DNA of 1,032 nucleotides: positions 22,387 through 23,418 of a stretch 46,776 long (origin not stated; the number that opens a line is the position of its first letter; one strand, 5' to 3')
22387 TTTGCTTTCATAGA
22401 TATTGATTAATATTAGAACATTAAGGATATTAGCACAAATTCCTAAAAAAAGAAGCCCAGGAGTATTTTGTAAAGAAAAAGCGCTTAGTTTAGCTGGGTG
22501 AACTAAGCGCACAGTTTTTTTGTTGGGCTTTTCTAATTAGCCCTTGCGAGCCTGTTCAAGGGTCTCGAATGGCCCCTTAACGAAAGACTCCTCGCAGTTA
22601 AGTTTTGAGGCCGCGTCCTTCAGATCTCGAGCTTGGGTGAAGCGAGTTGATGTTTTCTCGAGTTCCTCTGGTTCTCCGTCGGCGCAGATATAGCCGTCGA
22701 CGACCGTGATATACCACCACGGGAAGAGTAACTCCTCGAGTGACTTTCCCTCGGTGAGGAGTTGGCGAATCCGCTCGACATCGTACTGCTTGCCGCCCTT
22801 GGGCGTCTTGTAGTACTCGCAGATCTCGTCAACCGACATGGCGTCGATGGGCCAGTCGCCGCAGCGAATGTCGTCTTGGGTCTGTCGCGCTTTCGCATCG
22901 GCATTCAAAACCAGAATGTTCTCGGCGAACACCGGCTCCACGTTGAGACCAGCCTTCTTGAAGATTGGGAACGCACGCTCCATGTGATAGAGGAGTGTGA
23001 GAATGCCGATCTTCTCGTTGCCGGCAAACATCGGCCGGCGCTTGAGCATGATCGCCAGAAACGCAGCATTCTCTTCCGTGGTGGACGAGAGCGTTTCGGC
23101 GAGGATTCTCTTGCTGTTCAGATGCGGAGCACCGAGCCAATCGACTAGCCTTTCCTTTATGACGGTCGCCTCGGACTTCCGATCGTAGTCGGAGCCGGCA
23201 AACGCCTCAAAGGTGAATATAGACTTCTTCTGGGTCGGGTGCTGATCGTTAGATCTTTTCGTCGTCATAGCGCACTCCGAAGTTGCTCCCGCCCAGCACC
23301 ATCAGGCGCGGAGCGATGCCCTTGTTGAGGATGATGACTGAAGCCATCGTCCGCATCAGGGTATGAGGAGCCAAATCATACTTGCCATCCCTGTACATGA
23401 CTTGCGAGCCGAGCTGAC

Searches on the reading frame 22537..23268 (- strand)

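Call 58: search_protein_families(library=pfam, proteins=[window:22537-23268:-], max_evalue=0.01)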
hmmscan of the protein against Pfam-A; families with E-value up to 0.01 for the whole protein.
window:22537-23268:- (243 aa): 1 family
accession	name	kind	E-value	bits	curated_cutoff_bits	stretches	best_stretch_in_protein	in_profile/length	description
PF02698.23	DUF218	-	2e-11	44.4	27.6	1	26-124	35-116/133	DUF218 domain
